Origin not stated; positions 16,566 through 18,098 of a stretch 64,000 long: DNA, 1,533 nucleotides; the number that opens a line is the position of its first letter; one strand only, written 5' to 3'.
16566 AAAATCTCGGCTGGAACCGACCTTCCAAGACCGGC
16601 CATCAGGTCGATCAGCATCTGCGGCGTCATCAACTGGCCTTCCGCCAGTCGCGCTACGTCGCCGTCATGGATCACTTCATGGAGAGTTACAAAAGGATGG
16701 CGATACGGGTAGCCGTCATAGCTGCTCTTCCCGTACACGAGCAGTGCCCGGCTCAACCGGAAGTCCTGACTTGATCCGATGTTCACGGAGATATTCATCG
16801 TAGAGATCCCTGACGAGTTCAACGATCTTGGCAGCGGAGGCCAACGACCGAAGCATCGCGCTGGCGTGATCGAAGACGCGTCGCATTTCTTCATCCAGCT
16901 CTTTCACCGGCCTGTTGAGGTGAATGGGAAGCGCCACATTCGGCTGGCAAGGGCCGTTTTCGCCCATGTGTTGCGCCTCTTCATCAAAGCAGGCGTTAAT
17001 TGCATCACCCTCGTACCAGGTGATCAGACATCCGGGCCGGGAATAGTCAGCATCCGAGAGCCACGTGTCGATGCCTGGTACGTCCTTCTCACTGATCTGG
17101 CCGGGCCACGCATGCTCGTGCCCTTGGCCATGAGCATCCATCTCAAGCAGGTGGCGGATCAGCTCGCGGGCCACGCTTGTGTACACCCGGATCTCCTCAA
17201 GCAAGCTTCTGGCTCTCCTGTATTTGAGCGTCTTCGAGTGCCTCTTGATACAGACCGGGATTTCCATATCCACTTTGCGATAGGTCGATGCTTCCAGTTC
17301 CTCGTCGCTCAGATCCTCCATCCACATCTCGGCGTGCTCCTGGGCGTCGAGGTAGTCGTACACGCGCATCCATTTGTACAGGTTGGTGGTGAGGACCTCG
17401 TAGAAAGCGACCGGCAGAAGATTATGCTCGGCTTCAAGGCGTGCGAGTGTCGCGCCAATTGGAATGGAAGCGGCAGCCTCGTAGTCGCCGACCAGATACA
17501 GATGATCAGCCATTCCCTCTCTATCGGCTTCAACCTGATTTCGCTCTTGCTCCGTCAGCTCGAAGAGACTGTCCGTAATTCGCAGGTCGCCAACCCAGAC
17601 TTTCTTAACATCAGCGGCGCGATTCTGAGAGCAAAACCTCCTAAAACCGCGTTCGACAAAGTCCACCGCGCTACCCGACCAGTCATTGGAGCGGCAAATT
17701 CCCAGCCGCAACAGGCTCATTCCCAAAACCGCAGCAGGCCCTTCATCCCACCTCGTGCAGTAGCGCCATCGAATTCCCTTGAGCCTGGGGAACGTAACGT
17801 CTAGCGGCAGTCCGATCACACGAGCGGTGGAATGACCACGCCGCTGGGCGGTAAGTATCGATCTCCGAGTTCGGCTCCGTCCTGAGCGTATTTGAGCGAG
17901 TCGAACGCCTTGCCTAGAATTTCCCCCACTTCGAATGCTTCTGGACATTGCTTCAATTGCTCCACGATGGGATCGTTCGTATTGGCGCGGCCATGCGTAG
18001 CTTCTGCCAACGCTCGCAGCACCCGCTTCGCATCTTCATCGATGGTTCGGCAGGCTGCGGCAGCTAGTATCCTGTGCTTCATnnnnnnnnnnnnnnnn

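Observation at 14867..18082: Orphan E1-like/E2-like (PRTRC-type) cassette with no ubiquitin-like, JAB or ParB partner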

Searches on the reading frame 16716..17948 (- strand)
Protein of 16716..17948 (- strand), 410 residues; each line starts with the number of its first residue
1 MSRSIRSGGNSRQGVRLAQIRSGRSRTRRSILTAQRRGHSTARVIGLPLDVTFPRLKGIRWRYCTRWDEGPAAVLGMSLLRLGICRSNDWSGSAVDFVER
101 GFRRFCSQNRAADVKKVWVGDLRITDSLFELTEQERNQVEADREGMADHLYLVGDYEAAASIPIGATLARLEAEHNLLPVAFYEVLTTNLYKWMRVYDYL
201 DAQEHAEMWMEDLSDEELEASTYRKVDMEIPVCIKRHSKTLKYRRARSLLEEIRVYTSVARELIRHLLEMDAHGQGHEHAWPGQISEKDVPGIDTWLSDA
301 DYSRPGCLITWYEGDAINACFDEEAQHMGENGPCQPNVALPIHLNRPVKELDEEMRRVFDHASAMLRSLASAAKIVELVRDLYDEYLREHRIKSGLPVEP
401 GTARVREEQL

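Call 4: search_protein_families(library=ncbifam, proteins=[window:16716-17819:-], max_evalue=0.01)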
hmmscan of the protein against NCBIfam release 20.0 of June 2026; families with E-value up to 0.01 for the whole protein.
window:16716-17819:- (367 aa): 0 families

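Call 5: search_protein_families(library=padloc, proteins=[window:16716-17819:-], max_evalue=0.01)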
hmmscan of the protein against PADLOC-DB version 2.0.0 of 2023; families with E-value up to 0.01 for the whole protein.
window:16716-17819:- (367 aa): 0 families

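Call 6: search_protein_families(library=pfam, proteins=[window:16716-17948:-], max_evalue=0.1)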
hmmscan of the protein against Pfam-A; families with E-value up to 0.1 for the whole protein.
window:16716-17948:- (410 aa): 0 families

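Call 7: search_protein_families(library=phrogs, proteins=[window:16716-17819:-], max_evalue=0.01)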
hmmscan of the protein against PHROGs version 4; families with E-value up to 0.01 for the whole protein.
window:16716-17819:- (367 aa): 0 families

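Call 8: find_homologous_proteins(query=window:16716-17819:-)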
Query window:16716-17819:- (367 aa): 465 proteins with E <= 0.001 among 8000 candidates; the best 120 are listed.
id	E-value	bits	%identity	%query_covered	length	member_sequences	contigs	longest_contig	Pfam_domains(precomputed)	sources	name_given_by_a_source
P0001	5.1e-232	788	92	100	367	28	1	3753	-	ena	-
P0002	1.6e-227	773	89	100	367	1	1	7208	-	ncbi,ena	-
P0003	5.8e-224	761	88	100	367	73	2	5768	-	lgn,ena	-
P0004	1.6e-222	757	89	100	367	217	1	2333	-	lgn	-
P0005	3.2e-222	756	87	100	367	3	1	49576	-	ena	-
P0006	7.7e-222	754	88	99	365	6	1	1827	-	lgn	-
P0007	9.2e-222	754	89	99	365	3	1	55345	-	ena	-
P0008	7.1e-221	751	86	100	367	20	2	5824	-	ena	-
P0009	5.0e-220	748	87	100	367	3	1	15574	-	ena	-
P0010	5.3e-220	748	88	100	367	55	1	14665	-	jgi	-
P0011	1.1e-219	747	88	100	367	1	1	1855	-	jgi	jgi:hypothetical protein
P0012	1.5e-219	747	87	100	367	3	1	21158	-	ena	-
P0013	2.8e-219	746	87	100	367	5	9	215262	-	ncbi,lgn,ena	-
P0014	2.8e-219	746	87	99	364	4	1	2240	-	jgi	jgi:hypothetical protein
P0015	7.0e-219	745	86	100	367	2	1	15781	-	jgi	jgi:hypothetical protein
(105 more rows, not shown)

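Call 10: find_related_loci(query=window:16716-17819:-, collection=genome_contigs, flank=10000)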
Query window:16716-17819:- (367 aa) in genome_contigs; peptide patterns used: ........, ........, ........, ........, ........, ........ (x = any residue, [..] = any of these).
105 stretches matched a pattern; 41 encode a relative of the query (tblastn E <= 1e-3); 38 distinct loci.
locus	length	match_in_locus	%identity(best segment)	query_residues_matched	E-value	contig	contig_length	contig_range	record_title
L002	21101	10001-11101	90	1-367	0e+0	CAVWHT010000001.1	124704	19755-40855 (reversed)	MAG: uncultured Acidobacteriota bacterium isolate MFD01299.bin.2.91 genome assembly, contig: contig_10012, whole genome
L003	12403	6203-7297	91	1-365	0e+0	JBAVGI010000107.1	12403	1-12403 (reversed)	MAG: Candidatus Sulfotelmatobacter sp. isolate MFD06932_ilm_asm_bin40 k127_228798, whole genome shotgun sequence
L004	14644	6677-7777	90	1-367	0e+0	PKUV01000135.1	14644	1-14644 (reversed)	MAG: Acidobacteriaceae bacterium isolate palsa_296 73.20120500_P39.11_contig_340, whole genome shotgun sequence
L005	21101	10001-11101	89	1-367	0e+0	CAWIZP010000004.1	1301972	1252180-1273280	MAG: uncultured Acidobacteriota bacterium isolate MFD06092.bin.1.248 genome assembly, contig: contig_21780, whole genome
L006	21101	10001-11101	88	1-367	0e+0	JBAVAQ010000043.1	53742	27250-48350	MAG: Terriglobales bacterium isolate MFD09235_ilm_asm_bin5 k127_430273, whole genome shotgun sequence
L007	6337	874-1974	88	1-367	0e+0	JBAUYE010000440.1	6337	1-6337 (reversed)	MAG: Candidatus Sulfotelmatobacter sp. isolate MFD09290_ilm_asm_bin7 k127_305964, whole genome shotgun sequence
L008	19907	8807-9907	87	1-367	0e+0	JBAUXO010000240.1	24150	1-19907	MAG: Candidatus Sulfotelmatobacter sp. isolate MFD09282_ilm_asm_bin26 k127_321987, whole genome shotgun sequence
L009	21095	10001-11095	87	1-365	0e+0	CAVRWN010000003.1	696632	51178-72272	MAG: uncultured Acidobacteriaceae bacterium isolate MFD05512.bin.1.77 genome assembly, contig: contig_440, whole genome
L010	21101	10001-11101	88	1-367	0e+0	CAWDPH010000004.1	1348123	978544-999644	MAG: uncultured Acidobacteriaceae bacterium isolate MFD09222.bin.1.150 genome assembly, contig: contig_42440, whole geno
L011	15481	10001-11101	87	1-367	0e+0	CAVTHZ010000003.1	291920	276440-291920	MAG: uncultured Acidobacteriaceae bacterium isolate MFD05705.bin.2.13 genome assembly, contig: contig_19709, whole genom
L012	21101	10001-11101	87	1-367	0e+0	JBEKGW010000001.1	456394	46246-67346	MAG: Terriglobales bacterium isolate SPRUCE 262 SPRUCE_262_1, whole genome shotgun sequence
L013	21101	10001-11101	88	1-367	0e+0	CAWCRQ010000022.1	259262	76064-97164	MAG: uncultured Acidobacteriaceae bacterium isolate MFD03323.bin.2.104 genome assembly, contig: contig_13761, whole geno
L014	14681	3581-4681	86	1-367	0e+0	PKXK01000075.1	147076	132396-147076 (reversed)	MAG: Acidobacteriaceae bacterium isolate palsa_286 73.20120500_P26.1_contig_97, whole genome shotgun sequence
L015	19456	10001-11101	87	1-367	0e+0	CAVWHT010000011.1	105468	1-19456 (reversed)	MAG: uncultured Acidobacteriota bacterium isolate MFD01299.bin.2.91 genome assembly, contig: contig_17784, whole genome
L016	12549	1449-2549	86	1-367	0e+0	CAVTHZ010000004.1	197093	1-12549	MAG: uncultured Acidobacteriaceae bacterium isolate MFD05705.bin.2.13 genome assembly, contig: contig_19714, whole genom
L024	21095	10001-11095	91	1-365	0e+0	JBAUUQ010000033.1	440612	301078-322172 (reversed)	MAG: Terriglobales bacterium isolate MFD05931_ilm_asm_bin20 k127_306544, whole genome shotgun sequence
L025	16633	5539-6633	72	1-365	0e+0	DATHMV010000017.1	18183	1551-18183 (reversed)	MAG TPA_asm: Candidatus Aquilonibacter sp. isolate SMAG_U12641 k141_2083577, whole genome shotgun sequence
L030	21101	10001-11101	90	1-367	0e+0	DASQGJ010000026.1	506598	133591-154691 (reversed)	MAG TPA_asm: Candidatus Dormiibacterota bacterium isolate SMAG_U11803 k141_635553, whole genome shotgun sequence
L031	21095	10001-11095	54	1-365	2e-131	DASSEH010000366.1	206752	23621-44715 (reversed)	MAG TPA_asm: Candidatus Angelobacter sp. isolate SMAG_U972 k141_240597, whole genome shotgun sequence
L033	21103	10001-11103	90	1-367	0e+0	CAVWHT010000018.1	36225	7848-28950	MAG: uncultured Acidobacteriota bacterium isolate MFD01299.bin.2.91 genome assembly, contig: contig_20970, whole genome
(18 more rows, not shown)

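Call 31: search_protein_families(library=pfam, proteins=[L024:1566-3902:+, L024:4408-5142:+, L024:5240-5515:+, L024:7041-7553:+, L030:622-1659:+, L030:1656-2327:+, L033:14049-14843:+, L033:14849-15520:+, L002:12808-13257:+, L002:13254-13844:+], max_evalue=0.01)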
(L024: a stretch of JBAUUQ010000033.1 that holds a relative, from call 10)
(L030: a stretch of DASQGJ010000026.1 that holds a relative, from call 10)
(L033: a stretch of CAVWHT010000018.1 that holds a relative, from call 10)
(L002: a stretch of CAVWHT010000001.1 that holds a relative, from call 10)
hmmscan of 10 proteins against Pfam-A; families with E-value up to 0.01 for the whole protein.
L024:1566-3902:+ (778 aa): 3 families
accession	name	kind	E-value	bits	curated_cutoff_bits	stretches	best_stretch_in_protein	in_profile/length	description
PF00271.37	Helicase_C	-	7.8e-08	33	23.5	1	510-623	3-110/110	Helicase conserved C-terminal domain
PF04851.21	ResIII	-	3e-06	27.7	22.5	1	46-102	3-61/164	Type III restriction enzyme, res subunit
PF00176.29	SNF2-rel_dom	-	0.00035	20.2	24.9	0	59-132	10-91/290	SNF2-related domain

L024:4408-5142:+ (244 aa): 1 family
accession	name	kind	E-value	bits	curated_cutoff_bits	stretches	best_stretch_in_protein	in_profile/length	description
PF06067.16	DUF932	-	1.1e-07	32.3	23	1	66-217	41-206/227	Domain of unknown function (DUF932)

L024:5240-5515:+ (91 aa): 0 families

L024:7041-7553:+ (170 aa): 1 family
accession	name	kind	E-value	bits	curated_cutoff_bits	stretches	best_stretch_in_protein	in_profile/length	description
PF19556.4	PRTRC_E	-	8e-10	39.2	26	1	2-107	6-109/175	PRTRC system protein E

L030:622-1659:+ (345 aa): 3 families
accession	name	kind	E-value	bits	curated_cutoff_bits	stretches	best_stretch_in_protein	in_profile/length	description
PF19587.5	DUF6094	-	8.2e-25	87.7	22.8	1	6-218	132-343/344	Uncharacterised methyltransferase family (DUF6094)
PF05175.20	MTS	-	0.0018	18.4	23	1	73-156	79-160/170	Methyltransferase small domain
PF08241.18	Methyltransf_11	-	0.0097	17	21.2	0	35-132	1-95/95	Methyltransferase domain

L030:1656-2327:+ (223 aa): 0 families

L033:14049-14843:+ (264 aa): 1 family
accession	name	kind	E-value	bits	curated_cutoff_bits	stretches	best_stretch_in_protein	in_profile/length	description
PF03374.19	ANT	-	0.0044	17.8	25.3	0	58-105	18-65/108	Phage antirepressor protein KilAC domain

L033:14849-15520:+ (223 aa): 1 family
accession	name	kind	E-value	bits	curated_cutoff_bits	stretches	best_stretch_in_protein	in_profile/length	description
PF12637.14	TSCPD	-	7e-11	42.7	22.8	1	65-154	10-85/88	TSCPD domain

L002:12808-13257:+ (149 aa): 2 families
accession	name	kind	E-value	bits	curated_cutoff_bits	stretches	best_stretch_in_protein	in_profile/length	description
PF01381.28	HTH_3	-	5e-05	23.7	23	1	34-89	1-54/55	Helix-turn-helix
PF13560.12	HTH_31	-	0.0023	18.7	27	1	34-85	6-56/64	Helix-turn-helix domain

L002:13254-13844:+ (196 aa): 1 family
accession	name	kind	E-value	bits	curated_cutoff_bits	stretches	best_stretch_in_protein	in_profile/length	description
PF02661.23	Fic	-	7.7e-12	46.3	24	1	60-149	4-92/93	Fic/DOC family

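Call 32: search_protein_families(library=pfam, proteins=[L004:5272-6069:+, L005:16703-18511:-, L012:18952-19575:-, L011:7284-8168:-, L011:8165-8848:-, L030:8875-9420:-, L033:19315-19719:-, L015:6933-9377:-, L010:12623-13780:-, L015:17412-18698:+], max_evalue=0.01)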
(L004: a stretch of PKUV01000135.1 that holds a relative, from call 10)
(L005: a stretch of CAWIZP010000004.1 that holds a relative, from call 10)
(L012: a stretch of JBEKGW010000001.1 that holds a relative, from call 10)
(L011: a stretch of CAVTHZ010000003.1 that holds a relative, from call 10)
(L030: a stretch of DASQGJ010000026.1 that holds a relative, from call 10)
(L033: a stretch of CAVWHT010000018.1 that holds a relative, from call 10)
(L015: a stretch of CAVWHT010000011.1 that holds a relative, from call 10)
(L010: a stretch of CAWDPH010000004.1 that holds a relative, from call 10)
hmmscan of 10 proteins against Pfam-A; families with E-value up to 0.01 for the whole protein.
L004:5272-6069:+ (265 aa): 0 families

L005:16703-18511:- (602 aa): 8 families
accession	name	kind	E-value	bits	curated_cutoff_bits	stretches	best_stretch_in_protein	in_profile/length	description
PF08447.18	PAS_3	-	7.4e-26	90.7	25.6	2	174-260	2-89/89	PAS fold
PF00989.32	PAS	-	2.9e-24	85.7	22.6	2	151-263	2-113/113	PAS fold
PF08448.16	PAS_4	-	2.4e-17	63.6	23.1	2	157-267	2-109/110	PAS fold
PF13185.12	GAF_2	-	9.6e-17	61.9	28.6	1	304-442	5-136/136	GAF domain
PF13188.13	PAS_8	-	1.8e-14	53.5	21.8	2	483-533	1-45/65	PAS domain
PF13426.13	PAS_9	-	6.7e-14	52.5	27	2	498-571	6-77/103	PAS domain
PF01590.32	GAF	-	4e-11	44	22.4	1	304-441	3-133/133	GAF domain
PF13492.12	GAF_3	-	3.6e-05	24.6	27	1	306-443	5-129/129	GAF domain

L012:18952-19575:- (207 aa): 2 families
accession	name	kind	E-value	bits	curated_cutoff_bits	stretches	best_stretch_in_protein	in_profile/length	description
PF08281.18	Sigma70_r4_2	-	1e-05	25.5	25.7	1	125-167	2-45/54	Sigma-70, region 4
PF07638.17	Sigma70_ECF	-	0.0029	18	21.1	0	103-174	100-176/185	ECF sigma factor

L011:7284-8168:- (294 aa): 1 family
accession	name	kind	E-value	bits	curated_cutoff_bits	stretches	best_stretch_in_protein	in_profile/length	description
PF08843.17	AbiEii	-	8.9e-30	104.8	22.5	1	44-258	1-199/238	Nucleotidyl transferase AbiEii toxin, Type IV TA system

L011:8165-8848:- (227 aa): 1 family
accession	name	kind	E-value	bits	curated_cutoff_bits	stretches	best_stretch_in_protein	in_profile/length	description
PF13338.12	AbiEi_4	-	1.1e-08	35.5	25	1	36-83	2-49/49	Transcriptional regulator, AbiEi antitoxin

L030:8875-9420:- (181 aa): 0 families

L033:19315-19719:- (134 aa): 0 families

L015:6933-9377:- (814 aa): 2 families
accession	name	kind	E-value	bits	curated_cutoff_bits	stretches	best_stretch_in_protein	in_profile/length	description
PF22085.1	NorB_cytochrome_c-like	-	3e-52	178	29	1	95-257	1-181/181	Nitric oxide reductase subunit B, cytochrome c-like domain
PF00115.25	COX1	-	1.4e-50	172.9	34.8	1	325-745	4-408/436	Cytochrome C and Quinol oxidase polypeptide I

L010:12623-13780:- (385 aa): 2 families
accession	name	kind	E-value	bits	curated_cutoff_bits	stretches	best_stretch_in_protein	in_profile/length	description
PF13776.11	DUF4172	-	1.6e-28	99.2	25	1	3-84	1-82/82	Domain of unknown function (DUF4172)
PF02661.23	Fic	-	9.9e-18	65.2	24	1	112-223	1-92/93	Fic/DOC family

L015:17412-18698:+ (428 aa): 0 families

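Call 35: search_protein_families(library=ncbifam, proteins=[L013:6883-7386:+, L024:5240-5515:+, L007:12-299:+, L030:1656-2327:+, L033:14049-14843:+, L033:14849-15520:+, L004:5272-6069:+, L024:1566-3902:+, L024:4408-5142:+], max_evalue=0.01)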
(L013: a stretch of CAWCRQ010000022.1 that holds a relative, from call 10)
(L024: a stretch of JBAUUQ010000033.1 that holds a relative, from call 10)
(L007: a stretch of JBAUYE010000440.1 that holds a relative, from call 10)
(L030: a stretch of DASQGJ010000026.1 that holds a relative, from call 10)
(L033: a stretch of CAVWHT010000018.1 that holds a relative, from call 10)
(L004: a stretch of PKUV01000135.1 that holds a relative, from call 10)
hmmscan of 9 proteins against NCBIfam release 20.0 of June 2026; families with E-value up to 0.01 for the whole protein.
L013:6883-7386:+ (167 aa): 1 family
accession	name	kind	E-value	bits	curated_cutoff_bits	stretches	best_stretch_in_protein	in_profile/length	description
TIGR03741.1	PRTRC_E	subfamily_domain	4.4e-22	78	37.95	1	1-107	1-104/106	PRTRC system protein E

L024:5240-5515:+ (91 aa): 0 families

L007:12-299:+ (95 aa): 0 families

L030:1656-2327:+ (223 aa): 0 families

L033:14049-14843:+ (264 aa): 0 families

L033:14849-15520:+ (223 aa): 3 families
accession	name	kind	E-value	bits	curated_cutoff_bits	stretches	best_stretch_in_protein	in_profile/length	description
NF005122.0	PRK06556.1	equivalog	7.2e-67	225.9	859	2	39-176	734-871/960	vitamin B12-dependent ribonucleotide reductase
NF005736.0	PRK07562.1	equivalog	2.3e-37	128.1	1737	2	48-159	969-1081/1222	vitamin B12-dependent ribonucleotide reductase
NF006417.0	PRK08665.1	equivalog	1.1e-09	37.1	961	1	45-219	593-756/759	vitamin B12-dependent ribonucleotide reductase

L004:5272-6069:+ (265 aa): 1 family
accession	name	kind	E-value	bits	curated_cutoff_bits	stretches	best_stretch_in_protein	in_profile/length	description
NF011066.0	PRK14495.1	equivalog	3.4e-07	29.6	596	1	138-264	320-441/452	putative molybdopterin-guanine dinucleotide biosynthesis protein MobB/unknown domain fusion protein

L024:1566-3902:+ (778 aa): 1 family
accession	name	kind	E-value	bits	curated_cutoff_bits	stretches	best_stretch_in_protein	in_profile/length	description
NF058637.1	helic_SCO1167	equivalog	2.9e-11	42.2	1200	1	521-651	776-903/932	SCO1167/SCO6262 family helicase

L024:4408-5142:+ (244 aa): 0 families

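Call 36: search_protein_families(library=pfam, proteins=[L007:12-299:+, L031:9517-9720:+, L025:4605-4808:+], max_evalue=0.1)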
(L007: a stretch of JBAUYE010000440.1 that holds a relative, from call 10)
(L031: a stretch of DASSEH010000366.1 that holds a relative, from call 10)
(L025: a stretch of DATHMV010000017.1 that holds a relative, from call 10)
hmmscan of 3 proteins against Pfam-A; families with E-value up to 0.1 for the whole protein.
L007:12-299:+ (95 aa): 1 family
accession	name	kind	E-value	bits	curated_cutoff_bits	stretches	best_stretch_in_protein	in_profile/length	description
PF19419.5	DUF5983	-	5.7e-11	43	27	1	15-94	2-89/90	Family of unknown function (DUF5983) C-terminal domain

L031:9517-9720:+ (67 aa): 1 family
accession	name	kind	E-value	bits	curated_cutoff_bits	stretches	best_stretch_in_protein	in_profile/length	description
PF14454.12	Prok_Ub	-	2.4e-23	82.1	25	1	3-65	2-64/64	Prokaryotic Ubiquitin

L025:4605-4808:+ (67 aa): 1 family
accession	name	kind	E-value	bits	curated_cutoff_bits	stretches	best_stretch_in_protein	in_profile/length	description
PF14454.12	Prok_Ub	-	2.9e-23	81.9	25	1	3-65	2-64/64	Prokaryotic Ubiquitin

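Call 50: predict_structure(alignment_id=A1)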
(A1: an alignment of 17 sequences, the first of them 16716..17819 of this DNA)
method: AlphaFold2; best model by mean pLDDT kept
length: 367 residues; sequences in the alignment: 17
mean_pLDDT: 49.4   pTM: 0.53
mean pLDDT of the five models: 49.4, 33.6, 32.8, 31.8, 31.7
residues with pLDDT >= 90: 0; 70-90: 69; 50-70: 100; < 50: 198
segments of 3 or more residues with pLDDT < 50: 1-24, 70-104, 106-120, 147-171, 173-187, 233-296, 348-367
pLDDT, mean of each block of 10 residues (from residue 1): 25 23 51 74 77 65 63 30 31 39 46 41 63 73 55 32 39 39 42 63 74 65 73 43 40 37 31 26 26 48 76 71 66 64 53 30 27
secondary structure, 60 per line:
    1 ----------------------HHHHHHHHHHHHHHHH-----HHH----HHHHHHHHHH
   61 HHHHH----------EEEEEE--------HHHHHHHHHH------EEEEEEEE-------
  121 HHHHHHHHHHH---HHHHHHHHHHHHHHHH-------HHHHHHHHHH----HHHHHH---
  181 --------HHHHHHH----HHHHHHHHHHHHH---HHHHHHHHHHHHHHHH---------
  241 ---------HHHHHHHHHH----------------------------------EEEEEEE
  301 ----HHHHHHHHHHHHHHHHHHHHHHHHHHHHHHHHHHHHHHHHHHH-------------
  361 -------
elements in order: H23-38 H51-65 E76-81 H90-99 E106-113 H121-131 H135-150 H158-167 H172-177 H189-195 H200-212 H216-231 H250-259 E294-300 H305-347
